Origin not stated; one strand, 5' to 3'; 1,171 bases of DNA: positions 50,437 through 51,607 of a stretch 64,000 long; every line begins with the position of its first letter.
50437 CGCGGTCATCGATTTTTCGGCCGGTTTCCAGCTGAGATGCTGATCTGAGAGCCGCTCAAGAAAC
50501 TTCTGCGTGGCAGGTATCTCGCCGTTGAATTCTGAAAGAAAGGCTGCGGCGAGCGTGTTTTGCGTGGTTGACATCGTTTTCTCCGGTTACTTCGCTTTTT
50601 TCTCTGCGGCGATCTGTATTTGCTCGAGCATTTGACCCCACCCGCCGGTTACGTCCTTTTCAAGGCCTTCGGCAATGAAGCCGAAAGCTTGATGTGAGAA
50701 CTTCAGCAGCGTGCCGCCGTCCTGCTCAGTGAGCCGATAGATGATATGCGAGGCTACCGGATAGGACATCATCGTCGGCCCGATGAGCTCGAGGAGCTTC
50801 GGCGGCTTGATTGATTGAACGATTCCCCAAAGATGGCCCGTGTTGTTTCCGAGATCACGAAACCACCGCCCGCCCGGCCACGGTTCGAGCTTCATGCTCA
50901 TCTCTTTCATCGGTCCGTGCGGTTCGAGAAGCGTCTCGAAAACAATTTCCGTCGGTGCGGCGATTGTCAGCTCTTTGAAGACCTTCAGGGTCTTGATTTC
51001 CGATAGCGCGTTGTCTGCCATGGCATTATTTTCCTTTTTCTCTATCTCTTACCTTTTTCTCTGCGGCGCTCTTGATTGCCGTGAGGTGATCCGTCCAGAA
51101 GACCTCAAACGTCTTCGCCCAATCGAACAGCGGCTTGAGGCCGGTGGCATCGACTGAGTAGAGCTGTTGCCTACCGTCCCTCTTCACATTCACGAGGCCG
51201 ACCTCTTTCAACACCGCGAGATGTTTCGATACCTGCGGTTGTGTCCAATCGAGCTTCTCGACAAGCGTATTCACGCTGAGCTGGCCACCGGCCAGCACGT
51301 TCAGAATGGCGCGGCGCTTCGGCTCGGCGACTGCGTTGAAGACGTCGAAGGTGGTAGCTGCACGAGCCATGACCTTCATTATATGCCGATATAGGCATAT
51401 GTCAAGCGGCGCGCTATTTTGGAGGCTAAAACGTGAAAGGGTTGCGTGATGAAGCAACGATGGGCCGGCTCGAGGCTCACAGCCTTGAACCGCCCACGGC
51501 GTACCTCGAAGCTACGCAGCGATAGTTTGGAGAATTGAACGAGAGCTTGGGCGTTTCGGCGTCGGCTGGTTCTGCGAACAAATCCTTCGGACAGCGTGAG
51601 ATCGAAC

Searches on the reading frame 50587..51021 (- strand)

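Call 34: search_protein_families(library=pfam, proteins=[window:50587-51021:-], max_evalue=0.001)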
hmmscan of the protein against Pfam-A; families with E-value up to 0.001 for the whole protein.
window:50587-51021:- (144 aa): 1 family
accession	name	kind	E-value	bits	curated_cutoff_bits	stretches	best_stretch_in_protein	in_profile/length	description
PF08327.17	AHSA1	-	1.6e-09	38.5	22.1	1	22-137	2-122/125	Activator of Hsp90 ATPase homolog 1-like protein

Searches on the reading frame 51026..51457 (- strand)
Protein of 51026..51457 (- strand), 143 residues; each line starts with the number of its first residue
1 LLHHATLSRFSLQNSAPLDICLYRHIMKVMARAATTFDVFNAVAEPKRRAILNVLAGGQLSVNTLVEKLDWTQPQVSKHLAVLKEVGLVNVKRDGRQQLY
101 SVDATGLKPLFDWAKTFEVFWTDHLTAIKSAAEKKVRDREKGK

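Call 34: search_protein_families(library=pfam, proteins=[window:51026-51457:-], max_evalue=0.001)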
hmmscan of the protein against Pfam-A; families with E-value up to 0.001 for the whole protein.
window:51026-51457:- (143 aa): 5 families
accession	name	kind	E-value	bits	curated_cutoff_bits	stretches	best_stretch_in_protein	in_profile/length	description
PF01022.26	HTH_5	-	4.6e-12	46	22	1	46-90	2-46/47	Bacterial regulatory protein, arsR family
PF12840.13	HTH_20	-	3.4e-11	43.4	27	1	44-91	2-50/51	Helix-turn-helix domain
PF12802.13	MarR_2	-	1.2e-06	29.1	27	1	51-96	10-60/61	MarR family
PF24034.1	DUF7343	-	5.2e-06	26.7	27.6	1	56-98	15-57/62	Domain of unknown function (DUF7343)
PF25212.1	HVO_A0114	-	6.2e-06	26.4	27.6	1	36-98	12-75/84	HVO_A0114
